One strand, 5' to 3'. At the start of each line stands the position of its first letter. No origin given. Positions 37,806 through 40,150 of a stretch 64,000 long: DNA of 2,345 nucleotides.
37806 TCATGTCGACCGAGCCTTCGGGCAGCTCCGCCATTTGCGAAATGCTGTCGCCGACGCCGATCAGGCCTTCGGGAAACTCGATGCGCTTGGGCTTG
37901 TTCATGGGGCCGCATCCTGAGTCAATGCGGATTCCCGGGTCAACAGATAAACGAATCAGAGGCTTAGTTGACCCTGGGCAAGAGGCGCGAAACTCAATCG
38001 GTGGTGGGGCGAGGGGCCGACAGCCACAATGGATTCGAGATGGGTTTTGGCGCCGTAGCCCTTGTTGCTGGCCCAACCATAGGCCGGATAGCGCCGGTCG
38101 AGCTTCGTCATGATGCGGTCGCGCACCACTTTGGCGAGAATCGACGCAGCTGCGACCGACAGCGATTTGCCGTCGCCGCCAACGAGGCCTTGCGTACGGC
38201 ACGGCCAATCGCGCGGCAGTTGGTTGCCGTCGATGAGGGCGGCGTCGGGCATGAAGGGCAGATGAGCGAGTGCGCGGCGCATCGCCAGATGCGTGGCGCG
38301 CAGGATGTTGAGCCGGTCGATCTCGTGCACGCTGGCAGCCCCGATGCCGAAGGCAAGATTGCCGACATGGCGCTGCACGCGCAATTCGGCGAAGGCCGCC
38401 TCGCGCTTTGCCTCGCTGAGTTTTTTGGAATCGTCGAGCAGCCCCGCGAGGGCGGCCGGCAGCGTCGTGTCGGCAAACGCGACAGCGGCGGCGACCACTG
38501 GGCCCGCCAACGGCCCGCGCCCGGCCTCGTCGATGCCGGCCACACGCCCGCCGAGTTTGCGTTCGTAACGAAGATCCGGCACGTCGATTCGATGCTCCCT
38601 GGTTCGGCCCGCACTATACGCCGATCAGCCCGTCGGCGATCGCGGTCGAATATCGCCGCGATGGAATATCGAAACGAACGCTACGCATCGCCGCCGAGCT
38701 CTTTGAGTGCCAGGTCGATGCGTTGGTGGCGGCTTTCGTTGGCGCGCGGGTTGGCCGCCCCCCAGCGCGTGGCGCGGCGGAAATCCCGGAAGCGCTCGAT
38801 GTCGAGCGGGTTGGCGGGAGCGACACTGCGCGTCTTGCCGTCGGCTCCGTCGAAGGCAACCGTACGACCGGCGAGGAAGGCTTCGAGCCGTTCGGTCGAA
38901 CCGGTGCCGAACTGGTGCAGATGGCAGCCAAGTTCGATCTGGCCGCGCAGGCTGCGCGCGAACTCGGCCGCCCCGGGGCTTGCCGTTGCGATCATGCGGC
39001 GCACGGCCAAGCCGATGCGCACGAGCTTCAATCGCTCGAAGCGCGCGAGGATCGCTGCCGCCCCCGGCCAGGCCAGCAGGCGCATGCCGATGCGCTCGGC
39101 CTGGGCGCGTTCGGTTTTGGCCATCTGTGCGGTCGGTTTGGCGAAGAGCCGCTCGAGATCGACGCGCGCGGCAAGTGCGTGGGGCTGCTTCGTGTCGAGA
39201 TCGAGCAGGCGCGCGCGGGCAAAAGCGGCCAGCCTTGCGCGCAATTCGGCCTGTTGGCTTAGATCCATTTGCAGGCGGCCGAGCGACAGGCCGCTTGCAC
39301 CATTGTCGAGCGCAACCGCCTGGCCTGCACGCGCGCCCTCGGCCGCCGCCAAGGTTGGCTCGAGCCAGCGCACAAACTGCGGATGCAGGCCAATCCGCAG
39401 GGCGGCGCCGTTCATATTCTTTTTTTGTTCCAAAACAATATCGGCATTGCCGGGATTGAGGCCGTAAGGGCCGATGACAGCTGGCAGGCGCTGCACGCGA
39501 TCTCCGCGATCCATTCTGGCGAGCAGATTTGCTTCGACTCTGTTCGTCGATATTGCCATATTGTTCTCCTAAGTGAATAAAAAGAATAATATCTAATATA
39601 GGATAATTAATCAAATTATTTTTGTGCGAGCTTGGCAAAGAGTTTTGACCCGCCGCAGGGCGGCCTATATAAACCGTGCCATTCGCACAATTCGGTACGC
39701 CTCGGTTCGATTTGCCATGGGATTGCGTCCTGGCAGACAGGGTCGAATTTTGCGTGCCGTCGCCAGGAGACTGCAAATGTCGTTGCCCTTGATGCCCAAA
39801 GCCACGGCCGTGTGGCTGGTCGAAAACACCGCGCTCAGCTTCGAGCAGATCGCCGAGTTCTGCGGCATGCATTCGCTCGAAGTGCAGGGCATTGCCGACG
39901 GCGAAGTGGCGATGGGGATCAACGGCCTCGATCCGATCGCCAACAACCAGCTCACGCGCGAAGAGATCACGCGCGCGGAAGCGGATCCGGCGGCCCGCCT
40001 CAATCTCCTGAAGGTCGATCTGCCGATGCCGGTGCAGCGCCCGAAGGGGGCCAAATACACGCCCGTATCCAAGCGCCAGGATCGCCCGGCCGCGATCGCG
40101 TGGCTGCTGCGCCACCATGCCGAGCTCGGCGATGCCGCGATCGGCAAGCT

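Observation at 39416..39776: Strongly AT-rich divergent promoter island with an ambiguous start: a 48-codon in-frame low-GC3 leader carrying a perfect Shine-Dalgarno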

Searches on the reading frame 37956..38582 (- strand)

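Call 4: search_protein_families(library=pfam, proteins=[window:37956-38582:-], max_evalue=0.01)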
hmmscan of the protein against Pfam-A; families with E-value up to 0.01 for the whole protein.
window:37956-38582:- (208 aa): 1 family
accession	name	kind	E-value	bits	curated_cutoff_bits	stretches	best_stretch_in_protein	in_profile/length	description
PF01351.25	RNase_HII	-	5.5e-44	150.9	25.8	1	15-199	1-197/199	Ribonuclease HII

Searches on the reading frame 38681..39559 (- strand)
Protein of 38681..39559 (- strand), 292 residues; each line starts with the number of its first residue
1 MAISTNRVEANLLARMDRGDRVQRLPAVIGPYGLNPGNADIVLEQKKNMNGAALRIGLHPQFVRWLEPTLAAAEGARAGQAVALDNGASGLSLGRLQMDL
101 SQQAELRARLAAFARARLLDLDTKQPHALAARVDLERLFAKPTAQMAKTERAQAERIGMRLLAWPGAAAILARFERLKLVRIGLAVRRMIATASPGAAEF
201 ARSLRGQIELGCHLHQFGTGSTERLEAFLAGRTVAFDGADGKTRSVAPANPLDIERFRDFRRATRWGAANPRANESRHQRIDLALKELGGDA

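Call 4: search_protein_families(library=pfam, proteins=[window:38681-39559:-], max_evalue=0.01)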
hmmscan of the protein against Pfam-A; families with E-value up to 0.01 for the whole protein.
window:38681-39559:- (292 aa): 0 families

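Call 5: search_protein_families(library=ncbifam, proteins=[window:38681-39559:-], max_evalue=0.01)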
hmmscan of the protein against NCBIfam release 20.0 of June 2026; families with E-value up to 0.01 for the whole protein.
window:38681-39559:- (292 aa): 0 families

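Call 12: find_homologous_proteins(query=window:38681-39559:-, max_evalue=0.001)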
Query window:38681-39559:- (292 aa): 28 proteins with E <= 0.001 among 8000 candidates.
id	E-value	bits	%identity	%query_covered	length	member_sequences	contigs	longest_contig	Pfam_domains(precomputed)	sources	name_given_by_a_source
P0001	2.7e-176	603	98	100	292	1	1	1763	-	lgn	-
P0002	6.7e-152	523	86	100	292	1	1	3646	-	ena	-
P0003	2.1e-150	518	85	100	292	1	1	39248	-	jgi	jgi:hypothetical protein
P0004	3.7e-150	517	85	100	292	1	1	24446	-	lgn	-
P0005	1.6e-148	512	84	100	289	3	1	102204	-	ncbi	-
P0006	1.9e-148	511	84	100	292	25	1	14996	-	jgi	jgi:hypothetical protein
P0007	1.9e-148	511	100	84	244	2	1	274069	-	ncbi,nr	ncbi:MAG: hypothetical protein ING44_13470 [Telmatospirillum sp.]|nr:hypothetical protein [Telmatosp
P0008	3.9e-145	501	83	100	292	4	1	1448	-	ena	-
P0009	6.9e-145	500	82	100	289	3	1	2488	-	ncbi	-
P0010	1.5e-144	499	83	100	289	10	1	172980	-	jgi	jgi:hypothetical protein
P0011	1.8e-144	498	82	100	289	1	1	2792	-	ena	-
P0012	3.4e-142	491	82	100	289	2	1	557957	-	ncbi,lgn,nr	ncbi:MAG: hypothetical protein O9320_14745 [Magnetospirillum sp.]|nr:hypothetical protein [Magnetosp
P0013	2.0e-132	459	77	100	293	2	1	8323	-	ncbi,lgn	-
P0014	3.7e-130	451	78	100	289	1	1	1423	-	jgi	jgi:hypothetical protein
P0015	2.4e-114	400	68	100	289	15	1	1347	-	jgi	jgi:hypothetical protein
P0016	1.7e-110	387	67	100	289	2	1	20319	-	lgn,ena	-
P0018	3.7e-78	281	54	99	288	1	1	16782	-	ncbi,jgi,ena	jgi:hypothetical protein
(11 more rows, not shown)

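Call 15: find_related_loci(query=A1, collection=genome_contigs, flank=4000)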
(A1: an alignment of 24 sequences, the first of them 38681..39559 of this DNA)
Query A1 (292 aa) in genome_contigs; peptide patterns used: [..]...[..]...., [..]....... (x = any residue, [..] = any of these).
91 stretches matched a pattern; 19 encode a relative of the query (tblastn E <= 1e-3); 18 distinct loci.
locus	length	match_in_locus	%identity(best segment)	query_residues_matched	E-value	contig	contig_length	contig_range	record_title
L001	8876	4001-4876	83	1-292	7e-145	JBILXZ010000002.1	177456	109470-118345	MAG: Tagaea sp. isolate ME2018-11-08GD_3300042940_group8_bin19 Rohwer_bin1824_scaffold_22_c1, whole genome shotgun seque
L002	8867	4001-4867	76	1-292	2e-137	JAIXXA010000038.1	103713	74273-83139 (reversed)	MAG: Rhodospirillaceae bacterium isolate D4_MAG_00038 pond_D4_MAG_00038_000000000086, whole genome shotgun sequence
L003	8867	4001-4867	68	1-292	7e-111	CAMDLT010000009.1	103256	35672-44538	MAG: Asaia bogorensis isolate TE-08apr19-29 genome assembly, contig: TE-08apr19-C80, whole genome shotgun sequence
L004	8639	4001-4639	59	58-286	1e-71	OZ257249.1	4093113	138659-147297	MAG: Tagaea sp. isolate 835704f9-8dba-454c-b00a-1ace12109bd4 genome assembly, chromosome: 1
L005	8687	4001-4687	57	41-288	9e-70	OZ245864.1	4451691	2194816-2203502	MAG: Tagaea sp. isolate b89f3a61-f39d-4744-9122-d78dad599a90 genome assembly, chromosome: 1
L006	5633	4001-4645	58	58-288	3e-69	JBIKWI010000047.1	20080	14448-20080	MAG: Tagaea sp. isolate ME2015-09-13_3300035666_group6_bin128 Rohwer_bin1822_scaffold_2200_c1, whole genome shotgun sequ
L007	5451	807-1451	56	58-288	1e-67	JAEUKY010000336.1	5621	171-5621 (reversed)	MAG: Rhodospirillales bacterium isolate new MAG-107 k141_4074508, whole genome shotgun sequence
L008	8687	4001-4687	55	41-288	3e-67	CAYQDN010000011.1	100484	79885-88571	MAG TPA_asm: uncultured Azospirillum sp. isolate SRP269290_co5_39 genome assembly, contig: NODE_28_length_100484_cov_18.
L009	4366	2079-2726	59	58-286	5e-67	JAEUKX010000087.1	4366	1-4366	MAG: Rhodospirillales bacterium isolate new MAG-106 k141_3129922, whole genome shotgun sequence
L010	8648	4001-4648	58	58-286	4e-62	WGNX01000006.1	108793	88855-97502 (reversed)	MAG: Alphaproteobacteria bacterium isolate RI_332 c_000000124175, whole genome shotgun sequence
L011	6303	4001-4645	55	58-286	6e-62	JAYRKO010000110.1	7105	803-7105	MAG: Tagaea sp. isolate XM2_XAASGE1bin.18 NODE_4368_length_7105_cov_6.839352, whole genome shotgun sequence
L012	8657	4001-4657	55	58-288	1e-56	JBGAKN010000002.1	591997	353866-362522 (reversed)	MAG: Tagaea sp. isolate MAG_MBR_H10.16 MBRH10-16_opera_contig_48, whole genome shotgun sequence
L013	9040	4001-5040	47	58-285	2e-43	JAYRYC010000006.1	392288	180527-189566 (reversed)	MAG: Tagaea sp. isolate EBPR_s431bin.14 NODE_35_length_392288_cov_13.266087, whole genome shotgun sequence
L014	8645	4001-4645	57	58-288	7e-70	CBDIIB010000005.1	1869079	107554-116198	MAG: Tagaea sp. isolate 1864d970-a1a3-420f-b209-01b41db31efa genome assembly, contig: contig_5, whole genome shotgun seq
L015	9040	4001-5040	48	58-285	2e-40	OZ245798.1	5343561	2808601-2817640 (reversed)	MAG: Tagaea sp. isolate 2d73b5ed-a5a6-4a34-9fba-0db9853539c9 genome assembly, chromosome: 1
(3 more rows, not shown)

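Call 23: find_related_loci(query=A1, collection=metagenome_contigs, flank=1500)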
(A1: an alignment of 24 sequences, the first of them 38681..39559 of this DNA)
Query A1 (292 aa) in metagenome_contigs; peptide patterns used: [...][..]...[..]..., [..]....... (x = any residue, [..] = any of these).
247 stretches matched a pattern; 11 encode a relative of the query (tblastn E <= 1e-3); 11 distinct loci.
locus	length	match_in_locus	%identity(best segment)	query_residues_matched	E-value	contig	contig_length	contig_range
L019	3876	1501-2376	84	1-292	1e-160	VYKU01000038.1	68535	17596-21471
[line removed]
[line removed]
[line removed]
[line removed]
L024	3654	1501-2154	47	58-285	1e-45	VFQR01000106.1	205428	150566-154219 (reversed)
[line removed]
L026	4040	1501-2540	47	61-285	4e-40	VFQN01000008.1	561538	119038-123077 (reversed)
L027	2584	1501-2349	34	2-291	2e-34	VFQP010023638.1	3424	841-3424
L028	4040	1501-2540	48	58-285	6e-39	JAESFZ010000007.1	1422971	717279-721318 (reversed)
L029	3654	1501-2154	46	58-285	6e-37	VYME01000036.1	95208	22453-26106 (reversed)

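Call 24: find_encoding_contigs(protein=P0018, flank=3000, max_places=1)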
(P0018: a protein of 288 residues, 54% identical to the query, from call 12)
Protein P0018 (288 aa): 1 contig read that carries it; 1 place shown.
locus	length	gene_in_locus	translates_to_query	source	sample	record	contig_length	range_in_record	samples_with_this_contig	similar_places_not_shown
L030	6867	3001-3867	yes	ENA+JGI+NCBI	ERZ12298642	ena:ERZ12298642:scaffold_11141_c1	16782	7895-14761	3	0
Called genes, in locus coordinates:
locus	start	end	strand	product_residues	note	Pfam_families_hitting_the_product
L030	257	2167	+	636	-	PF16177:ACAS_N, PF00501:AMP-binding, PF13193:AMP-binding_C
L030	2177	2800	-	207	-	PF06242:TrcR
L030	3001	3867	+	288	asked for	-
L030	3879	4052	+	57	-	-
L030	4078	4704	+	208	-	PF01351:RNase_HII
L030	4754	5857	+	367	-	PF01555:N6_N4_Mtase, PF18755:RAMA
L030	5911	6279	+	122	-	-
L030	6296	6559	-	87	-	-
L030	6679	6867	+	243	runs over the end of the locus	PF00106:adh_short, PF08659:KR (weak), PF23441:SDR (weak), PF13561:adh_short_C2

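Call 25: find_encoding_contigs(protein=P0002, flank=1000, max_places=1)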
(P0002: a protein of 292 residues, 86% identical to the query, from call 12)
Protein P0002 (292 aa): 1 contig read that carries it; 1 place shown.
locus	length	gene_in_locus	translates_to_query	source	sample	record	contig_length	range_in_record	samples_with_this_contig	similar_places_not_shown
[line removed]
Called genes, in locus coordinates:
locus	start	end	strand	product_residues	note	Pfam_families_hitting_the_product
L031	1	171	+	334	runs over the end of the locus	?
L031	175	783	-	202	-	PF06242:TrcR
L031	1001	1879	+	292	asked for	-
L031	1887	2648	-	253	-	-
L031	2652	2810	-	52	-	?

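Call 26: find_encoding_contigs(protein=P0003, flank=1000, max_places=1)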
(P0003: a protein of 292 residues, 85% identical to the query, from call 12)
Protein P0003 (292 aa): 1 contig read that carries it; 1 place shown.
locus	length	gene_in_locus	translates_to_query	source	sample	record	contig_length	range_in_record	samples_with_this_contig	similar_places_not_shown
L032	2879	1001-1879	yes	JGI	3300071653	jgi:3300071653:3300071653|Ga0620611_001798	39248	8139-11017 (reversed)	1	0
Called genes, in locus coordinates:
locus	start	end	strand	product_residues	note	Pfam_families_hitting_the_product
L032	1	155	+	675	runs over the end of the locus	PF16177:ACAS_N, PF00501:AMP-binding, PF13193:AMP-binding_C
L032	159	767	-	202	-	PF06242:TrcR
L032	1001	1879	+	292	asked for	-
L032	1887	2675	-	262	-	-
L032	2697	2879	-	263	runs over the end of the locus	-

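Call 27: find_encoding_contigs(protein=P0014, flank=1000, max_places=1)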
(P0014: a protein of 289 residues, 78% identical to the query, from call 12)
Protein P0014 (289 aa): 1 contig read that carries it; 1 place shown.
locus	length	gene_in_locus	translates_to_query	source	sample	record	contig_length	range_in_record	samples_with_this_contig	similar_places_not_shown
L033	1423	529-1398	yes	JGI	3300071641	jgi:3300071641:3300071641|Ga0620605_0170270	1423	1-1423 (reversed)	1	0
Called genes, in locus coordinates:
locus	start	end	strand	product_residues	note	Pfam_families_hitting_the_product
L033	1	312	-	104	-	?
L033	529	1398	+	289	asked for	-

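Call 28: find_encoding_contigs(protein=P0016, flank=1000, max_places=1)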
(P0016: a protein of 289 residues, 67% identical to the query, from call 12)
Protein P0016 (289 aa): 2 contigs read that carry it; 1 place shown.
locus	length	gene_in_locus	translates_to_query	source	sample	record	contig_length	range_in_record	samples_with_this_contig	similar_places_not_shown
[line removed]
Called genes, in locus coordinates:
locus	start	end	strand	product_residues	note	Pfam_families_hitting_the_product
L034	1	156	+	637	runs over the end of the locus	PF16177:ACAS_N, PF00501:AMP-binding, PF13193:AMP-binding_C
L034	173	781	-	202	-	PF06242:TrcR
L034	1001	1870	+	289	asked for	-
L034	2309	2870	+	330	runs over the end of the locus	PF03401:TctC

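Call 29: find_encoding_contigs(protein=P0012, flank=1000, max_places=1)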
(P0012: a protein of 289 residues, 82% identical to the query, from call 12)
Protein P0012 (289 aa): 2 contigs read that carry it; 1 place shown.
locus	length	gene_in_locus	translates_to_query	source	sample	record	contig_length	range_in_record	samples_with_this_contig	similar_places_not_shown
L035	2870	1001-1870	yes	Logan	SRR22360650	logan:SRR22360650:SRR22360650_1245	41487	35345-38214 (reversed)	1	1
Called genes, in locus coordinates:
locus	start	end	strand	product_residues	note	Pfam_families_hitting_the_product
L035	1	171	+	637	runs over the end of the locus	PF16177:ACAS_N, PF00501:AMP-binding, PF13193:AMP-binding_C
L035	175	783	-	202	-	PF06242:TrcR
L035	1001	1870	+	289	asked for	-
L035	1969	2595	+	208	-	PF01351:RNase_HII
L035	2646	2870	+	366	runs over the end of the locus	PF01555:N6_N4_Mtase, PF18755:RAMA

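Call 40: predict_structure(alignment_id=A1)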
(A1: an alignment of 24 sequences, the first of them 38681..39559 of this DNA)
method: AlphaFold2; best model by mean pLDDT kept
length: 292 residues; sequences in the alignment: 24
mean_pLDDT: 75.2   pTM: 0.69
mean pLDDT of the five models: 75.2, 70.5, 64.6, 61.7, 61.0
residues with pLDDT >= 90: 64; 70-90: 143; 50-70: 36; < 50: 49
segments of 3 or more residues with pLDDT < 50: 1-5, 15-54
pLDDT, mean of each block of 10 residues (from residue 1): 47 47 31 36 38 62 90 70 72 89 92 84 55 83 89 90 91 93 92 87 91 85 85 81 77 85 80 85 78 47
secondary structure, 60 per line:
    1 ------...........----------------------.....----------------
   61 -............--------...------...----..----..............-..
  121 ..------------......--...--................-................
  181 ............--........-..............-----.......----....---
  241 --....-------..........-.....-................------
elements in order: H7-17 H40-44 H62-73 E82-84 E91-93 H104-117 H119-122 H135-140 H148-163 H165-192 H195-202 H204-217 H223-229 E234-237 E243-246 H254-263 H265-269 H271-286

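Call 50: search_protein_representatives(alignment_id=A1)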
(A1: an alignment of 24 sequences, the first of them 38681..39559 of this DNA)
Query: 24 sequences, 289 profile positions. Proteins with E-value up to 0.001 (for the whole library): 35; up to 1e-10: 20; up to 1e-30: 7. The best 35 are listed.
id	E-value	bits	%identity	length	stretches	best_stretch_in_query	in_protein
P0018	9.1e-124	429.0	-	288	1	1-287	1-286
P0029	2.1e-58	214.5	-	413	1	49-285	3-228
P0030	4.7e-58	213.3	-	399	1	50-287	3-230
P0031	1.8e-55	204.9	-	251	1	53-284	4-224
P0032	1.1e-40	156.3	-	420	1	50-280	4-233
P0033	7.1e-34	134.0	-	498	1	51-285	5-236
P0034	9.1e-31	123.8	-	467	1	53-280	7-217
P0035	1.1e-26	110.4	-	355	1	54-274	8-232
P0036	8.5e-24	100.9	-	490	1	82-287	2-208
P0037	1.6e-23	100.0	-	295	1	82-281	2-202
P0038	3.7e-23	98.8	-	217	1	51-255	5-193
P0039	1.0e-21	94.1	-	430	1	42-256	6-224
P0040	5.8e-20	88.3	-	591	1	50-283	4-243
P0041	7.9e-18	81.3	-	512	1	50-277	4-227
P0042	1.9e-16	76.8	-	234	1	53-229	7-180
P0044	1.3e-14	70.8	-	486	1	81-279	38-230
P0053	1.4e-05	41.1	-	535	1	83-271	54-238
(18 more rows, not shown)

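Call 51: search_protein_families(library=pfam, proteins=[P0029, P0030, P0032, P0033, P0034, P0036, P0040, P0041, P0044, P0053], max_evalue=0.01)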
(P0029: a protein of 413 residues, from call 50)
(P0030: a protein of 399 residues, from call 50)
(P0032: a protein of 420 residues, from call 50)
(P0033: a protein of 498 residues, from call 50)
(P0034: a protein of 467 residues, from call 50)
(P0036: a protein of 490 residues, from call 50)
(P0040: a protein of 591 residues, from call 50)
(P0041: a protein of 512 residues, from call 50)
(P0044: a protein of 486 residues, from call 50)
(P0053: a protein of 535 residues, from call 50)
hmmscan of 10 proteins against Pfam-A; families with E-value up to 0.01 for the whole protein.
P0029 (413 aa): 0 families

P0030 (399 aa): 0 families

P0032 (420 aa): 0 families

P0033 (498 aa): 1 family
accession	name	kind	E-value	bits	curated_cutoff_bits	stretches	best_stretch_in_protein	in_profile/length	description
PF09374.15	PG_binding_3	-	6.4e-06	26.7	24.6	0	361-411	11-60/76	Predicted Peptidoglycan domain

P0034 (467 aa): 1 family
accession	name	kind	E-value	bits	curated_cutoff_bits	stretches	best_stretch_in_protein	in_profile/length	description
PF09374.15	PG_binding_3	-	7.2e-07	29.8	24.6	0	417-449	13-44/76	Predicted Peptidoglycan domain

P0036 (490 aa): 1 family
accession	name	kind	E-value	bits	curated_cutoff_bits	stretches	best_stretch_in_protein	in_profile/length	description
PF09374.15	PG_binding_3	-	1.9e-06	28.4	24.6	0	432-471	4-33/76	Predicted Peptidoglycan domain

P0040 (591 aa): 1 family
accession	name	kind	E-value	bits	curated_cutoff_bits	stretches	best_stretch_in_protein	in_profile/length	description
PF09374.15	PG_binding_3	-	5e-06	27.1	24.6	0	535-579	10-44/76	Predicted Peptidoglycan domain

P0041 (512 aa): 2 families
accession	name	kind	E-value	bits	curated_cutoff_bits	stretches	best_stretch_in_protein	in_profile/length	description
PF09374.15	PG_binding_3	-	3.5e-06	27.6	24.6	0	452-493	2-34/76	Predicted Peptidoglycan domain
PF09098.15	Dehyd-heme_bind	-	0.0011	19.1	25.2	1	62-112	22-74/167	Quinohemoprotein amine dehydrogenase A, alpha subunit, haem binding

P0044 (486 aa): 0 families

P0053 (535 aa): 0 families

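Call 75: search_protein_families(library=phrogs, proteins=[window:38681-39559:-, P0033], max_evalue=0.01)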
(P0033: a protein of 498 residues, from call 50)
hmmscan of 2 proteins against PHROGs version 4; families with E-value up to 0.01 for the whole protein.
window:38681-39559:- (292 aa): 0 families

P0033 (498 aa): 0 families

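Call 76: search_solved_structures(query=A1, max_evalue=1)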
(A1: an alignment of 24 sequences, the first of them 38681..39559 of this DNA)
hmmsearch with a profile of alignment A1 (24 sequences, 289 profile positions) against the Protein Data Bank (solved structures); distinct sequences matched with E-value up to 1: 0.

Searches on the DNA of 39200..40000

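Call 9: search_rna_families(source=window, start=39200, end=40000, threshold=evalue, max_evalue=1)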
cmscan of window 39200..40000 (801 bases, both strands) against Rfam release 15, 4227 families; matches with E-value up to 1: 0.
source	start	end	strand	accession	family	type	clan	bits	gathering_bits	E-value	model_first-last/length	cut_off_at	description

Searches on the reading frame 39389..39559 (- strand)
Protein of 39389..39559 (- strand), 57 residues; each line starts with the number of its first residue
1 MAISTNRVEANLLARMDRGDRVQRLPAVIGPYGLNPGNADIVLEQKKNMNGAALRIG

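Call 78: find_homologous_proteins(query=A3, max_evalue=0.01)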
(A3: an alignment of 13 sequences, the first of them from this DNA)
Query A3 (13 sequences): 84 candidates shared short words with the query, none scored E <= 0.01.
